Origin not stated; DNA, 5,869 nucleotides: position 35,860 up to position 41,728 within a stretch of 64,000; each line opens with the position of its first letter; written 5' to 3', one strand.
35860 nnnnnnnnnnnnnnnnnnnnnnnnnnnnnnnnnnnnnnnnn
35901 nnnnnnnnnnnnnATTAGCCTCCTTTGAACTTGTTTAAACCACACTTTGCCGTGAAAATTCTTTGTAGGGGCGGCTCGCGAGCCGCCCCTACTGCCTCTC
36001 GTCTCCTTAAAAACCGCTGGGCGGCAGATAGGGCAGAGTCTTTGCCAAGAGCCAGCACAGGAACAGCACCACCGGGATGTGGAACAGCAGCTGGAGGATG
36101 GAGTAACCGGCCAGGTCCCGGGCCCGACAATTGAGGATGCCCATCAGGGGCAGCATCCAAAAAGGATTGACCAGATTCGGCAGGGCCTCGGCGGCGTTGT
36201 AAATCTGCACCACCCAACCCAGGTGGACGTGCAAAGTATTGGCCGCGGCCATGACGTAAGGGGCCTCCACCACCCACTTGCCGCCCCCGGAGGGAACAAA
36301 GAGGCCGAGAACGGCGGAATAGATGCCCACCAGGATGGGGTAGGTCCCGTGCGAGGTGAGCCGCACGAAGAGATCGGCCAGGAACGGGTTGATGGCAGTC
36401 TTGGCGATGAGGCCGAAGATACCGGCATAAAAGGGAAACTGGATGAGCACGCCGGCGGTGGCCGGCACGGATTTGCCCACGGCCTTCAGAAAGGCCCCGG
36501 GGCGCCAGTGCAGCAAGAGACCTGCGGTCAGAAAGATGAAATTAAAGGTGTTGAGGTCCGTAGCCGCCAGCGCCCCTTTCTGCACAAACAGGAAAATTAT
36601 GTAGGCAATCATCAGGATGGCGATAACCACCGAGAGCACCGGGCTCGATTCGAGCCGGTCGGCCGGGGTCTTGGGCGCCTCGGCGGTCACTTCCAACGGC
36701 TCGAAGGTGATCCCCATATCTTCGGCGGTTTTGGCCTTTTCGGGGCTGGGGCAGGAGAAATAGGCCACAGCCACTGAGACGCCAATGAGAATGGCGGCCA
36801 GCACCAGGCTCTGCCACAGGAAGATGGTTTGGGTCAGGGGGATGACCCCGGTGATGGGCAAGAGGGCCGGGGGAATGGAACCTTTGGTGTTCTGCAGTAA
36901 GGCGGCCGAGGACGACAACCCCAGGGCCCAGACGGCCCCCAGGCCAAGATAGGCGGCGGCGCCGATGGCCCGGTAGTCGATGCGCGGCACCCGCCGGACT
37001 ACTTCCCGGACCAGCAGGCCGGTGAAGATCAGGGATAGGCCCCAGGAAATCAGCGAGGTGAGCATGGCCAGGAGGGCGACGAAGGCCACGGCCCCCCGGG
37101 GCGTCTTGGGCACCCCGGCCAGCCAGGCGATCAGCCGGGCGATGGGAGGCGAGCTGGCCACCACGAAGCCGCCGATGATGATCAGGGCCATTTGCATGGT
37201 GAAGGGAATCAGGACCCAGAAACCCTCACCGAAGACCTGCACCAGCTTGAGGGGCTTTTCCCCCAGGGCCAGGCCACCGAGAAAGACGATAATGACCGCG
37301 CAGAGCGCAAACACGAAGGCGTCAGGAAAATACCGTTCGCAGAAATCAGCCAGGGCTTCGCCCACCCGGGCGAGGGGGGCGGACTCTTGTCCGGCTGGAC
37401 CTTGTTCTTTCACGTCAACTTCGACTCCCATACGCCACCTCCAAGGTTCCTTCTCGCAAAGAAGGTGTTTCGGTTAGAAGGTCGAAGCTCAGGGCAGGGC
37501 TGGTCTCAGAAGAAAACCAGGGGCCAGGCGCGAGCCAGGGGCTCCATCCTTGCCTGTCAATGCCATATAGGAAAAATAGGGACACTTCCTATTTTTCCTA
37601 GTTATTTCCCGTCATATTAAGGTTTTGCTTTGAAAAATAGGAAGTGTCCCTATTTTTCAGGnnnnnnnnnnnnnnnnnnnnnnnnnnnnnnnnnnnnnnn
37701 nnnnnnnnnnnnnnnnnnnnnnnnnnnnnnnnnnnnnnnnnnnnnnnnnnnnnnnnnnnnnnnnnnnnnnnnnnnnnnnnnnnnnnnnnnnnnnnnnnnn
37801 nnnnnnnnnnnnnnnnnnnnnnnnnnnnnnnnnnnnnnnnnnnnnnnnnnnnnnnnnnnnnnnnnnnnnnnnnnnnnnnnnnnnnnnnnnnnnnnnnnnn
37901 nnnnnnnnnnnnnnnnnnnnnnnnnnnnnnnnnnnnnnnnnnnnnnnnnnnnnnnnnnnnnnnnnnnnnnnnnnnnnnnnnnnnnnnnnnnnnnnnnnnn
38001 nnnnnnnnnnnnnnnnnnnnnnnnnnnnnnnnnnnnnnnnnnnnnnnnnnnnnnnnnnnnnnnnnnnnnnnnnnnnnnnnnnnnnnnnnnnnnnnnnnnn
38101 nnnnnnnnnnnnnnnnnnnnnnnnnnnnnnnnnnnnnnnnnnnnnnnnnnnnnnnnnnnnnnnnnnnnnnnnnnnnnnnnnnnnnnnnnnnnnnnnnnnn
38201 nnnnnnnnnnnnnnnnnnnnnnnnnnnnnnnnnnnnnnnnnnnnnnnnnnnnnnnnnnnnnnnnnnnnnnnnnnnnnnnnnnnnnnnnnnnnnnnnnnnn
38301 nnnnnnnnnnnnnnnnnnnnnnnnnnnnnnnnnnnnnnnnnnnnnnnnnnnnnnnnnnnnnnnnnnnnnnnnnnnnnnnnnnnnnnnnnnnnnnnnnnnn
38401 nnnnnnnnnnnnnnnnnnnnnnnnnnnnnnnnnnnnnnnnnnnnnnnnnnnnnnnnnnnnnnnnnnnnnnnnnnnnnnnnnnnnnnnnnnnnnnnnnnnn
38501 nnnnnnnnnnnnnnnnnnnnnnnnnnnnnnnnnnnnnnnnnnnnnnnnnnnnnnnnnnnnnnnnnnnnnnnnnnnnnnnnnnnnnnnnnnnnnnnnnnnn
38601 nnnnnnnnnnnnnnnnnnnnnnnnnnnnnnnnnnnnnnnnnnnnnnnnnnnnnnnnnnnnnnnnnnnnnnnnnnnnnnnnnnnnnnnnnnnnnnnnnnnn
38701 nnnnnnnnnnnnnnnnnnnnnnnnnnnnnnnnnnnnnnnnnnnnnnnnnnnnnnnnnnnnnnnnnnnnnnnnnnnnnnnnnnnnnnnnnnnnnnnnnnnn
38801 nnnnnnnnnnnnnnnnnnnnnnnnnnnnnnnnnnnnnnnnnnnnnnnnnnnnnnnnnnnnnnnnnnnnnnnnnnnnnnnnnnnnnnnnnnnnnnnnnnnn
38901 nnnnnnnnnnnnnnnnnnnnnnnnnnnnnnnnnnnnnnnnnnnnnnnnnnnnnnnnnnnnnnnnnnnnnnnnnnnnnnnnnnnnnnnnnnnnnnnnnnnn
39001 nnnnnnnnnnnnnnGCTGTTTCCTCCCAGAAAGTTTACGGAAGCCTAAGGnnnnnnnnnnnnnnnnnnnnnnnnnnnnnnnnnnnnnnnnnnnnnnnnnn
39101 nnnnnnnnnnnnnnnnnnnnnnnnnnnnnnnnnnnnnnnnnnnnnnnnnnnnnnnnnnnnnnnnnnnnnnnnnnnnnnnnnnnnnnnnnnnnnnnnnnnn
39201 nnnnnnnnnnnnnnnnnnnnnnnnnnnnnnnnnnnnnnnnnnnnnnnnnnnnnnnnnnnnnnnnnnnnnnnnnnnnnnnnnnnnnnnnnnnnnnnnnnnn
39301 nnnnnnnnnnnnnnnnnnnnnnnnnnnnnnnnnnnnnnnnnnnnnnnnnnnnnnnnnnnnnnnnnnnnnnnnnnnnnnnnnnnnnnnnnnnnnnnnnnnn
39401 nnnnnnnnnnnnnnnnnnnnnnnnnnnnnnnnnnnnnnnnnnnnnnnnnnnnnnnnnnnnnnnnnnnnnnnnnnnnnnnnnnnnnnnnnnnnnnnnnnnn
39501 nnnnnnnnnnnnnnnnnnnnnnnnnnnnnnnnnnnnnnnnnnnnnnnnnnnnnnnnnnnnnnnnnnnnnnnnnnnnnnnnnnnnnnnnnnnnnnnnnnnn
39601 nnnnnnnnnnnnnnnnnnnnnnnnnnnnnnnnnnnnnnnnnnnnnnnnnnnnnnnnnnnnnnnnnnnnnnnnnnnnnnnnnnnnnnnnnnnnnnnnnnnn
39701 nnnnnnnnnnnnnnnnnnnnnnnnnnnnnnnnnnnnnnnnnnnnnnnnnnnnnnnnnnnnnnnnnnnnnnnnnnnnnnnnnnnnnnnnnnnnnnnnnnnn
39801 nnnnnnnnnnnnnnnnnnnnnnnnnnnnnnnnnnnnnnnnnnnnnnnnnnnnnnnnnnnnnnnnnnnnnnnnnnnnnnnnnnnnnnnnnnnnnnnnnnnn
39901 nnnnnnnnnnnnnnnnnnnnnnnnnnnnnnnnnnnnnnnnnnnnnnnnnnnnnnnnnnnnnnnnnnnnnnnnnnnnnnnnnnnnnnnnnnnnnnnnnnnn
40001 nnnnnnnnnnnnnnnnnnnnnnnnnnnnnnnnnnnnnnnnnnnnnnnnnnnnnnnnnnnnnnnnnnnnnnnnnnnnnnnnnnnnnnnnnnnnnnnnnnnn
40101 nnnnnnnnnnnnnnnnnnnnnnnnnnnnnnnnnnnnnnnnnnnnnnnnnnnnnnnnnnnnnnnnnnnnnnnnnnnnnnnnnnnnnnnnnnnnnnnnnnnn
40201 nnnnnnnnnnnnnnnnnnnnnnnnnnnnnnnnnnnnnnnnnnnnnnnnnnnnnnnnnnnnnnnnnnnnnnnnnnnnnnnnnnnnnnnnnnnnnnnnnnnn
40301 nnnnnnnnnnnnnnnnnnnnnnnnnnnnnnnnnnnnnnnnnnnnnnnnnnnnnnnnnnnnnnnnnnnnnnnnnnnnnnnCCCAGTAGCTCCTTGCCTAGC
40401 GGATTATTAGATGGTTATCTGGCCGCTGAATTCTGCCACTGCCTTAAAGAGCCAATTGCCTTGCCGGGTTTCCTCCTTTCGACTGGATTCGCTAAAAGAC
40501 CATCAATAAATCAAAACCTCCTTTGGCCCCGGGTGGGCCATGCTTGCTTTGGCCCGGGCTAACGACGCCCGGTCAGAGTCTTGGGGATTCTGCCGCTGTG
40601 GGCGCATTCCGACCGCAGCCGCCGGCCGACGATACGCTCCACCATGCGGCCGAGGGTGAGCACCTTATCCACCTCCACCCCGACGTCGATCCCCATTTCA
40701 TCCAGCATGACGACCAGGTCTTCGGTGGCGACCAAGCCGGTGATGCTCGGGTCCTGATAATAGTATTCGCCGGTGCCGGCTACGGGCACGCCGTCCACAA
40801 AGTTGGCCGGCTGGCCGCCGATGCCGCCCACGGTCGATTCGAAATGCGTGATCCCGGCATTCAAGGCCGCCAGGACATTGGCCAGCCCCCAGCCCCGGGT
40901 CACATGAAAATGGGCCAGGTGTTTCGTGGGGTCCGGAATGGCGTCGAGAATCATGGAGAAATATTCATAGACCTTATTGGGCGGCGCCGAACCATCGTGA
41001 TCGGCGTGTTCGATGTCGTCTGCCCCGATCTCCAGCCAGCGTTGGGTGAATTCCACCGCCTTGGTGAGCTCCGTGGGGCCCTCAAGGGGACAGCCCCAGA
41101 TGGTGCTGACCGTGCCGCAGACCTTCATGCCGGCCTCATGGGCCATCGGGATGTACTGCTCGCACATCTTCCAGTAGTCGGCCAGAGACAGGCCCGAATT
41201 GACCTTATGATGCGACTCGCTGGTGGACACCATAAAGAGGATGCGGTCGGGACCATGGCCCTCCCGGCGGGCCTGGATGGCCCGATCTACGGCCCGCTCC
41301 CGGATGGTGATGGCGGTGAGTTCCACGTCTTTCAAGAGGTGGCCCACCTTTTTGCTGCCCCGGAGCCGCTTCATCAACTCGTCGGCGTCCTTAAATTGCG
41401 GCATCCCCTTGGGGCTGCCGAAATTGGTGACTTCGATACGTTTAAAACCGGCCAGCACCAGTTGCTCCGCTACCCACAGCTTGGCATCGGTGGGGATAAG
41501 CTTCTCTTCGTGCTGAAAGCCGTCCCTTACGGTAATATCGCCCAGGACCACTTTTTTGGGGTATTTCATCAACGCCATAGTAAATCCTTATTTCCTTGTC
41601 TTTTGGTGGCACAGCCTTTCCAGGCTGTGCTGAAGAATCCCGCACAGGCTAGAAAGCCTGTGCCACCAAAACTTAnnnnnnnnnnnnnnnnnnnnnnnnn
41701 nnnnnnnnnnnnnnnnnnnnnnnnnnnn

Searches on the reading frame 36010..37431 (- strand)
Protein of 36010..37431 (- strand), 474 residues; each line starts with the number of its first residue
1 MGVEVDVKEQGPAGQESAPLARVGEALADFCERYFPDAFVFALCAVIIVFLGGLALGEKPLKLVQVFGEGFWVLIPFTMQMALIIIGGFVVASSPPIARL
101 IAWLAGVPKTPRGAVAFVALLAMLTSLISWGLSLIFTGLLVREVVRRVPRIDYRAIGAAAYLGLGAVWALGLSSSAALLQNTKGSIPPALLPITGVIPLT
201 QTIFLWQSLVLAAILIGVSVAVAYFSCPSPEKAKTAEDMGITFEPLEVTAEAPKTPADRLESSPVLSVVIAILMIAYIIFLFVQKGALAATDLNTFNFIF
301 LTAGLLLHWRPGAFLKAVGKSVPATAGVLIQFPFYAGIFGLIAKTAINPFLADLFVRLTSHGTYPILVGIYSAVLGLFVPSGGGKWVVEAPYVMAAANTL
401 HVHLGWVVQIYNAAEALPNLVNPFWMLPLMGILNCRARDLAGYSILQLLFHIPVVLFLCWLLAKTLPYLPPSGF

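Call 30: search_protein_families(library=pfam, proteins=[window:36010-37431:-], max_evalue=0.001)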
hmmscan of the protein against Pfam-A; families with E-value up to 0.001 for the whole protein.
window:36010-37431:- (474 aa): 2 families
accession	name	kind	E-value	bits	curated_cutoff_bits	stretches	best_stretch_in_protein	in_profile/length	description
PF02667.20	SCFA_trans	-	2.1e-100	337.3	27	1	20-456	2-447/453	Short chain fatty acid transporter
PF14126.11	DUF4293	-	0.00085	20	27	0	201-348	5-141/153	Domain of unknown function (DUF4293)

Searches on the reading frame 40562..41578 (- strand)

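Call 53: search_protein_families(library=pfam, proteins=[window:40562-41578:-], max_evalue=0.001)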
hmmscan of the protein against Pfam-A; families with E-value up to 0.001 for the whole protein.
window:40562-41578:- (339 aa): 1 family
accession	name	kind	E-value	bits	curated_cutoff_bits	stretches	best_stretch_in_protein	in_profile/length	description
PF00682.25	HMGL-like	-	3.3e-33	115.6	29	1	10-313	2-260/260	HMGL-like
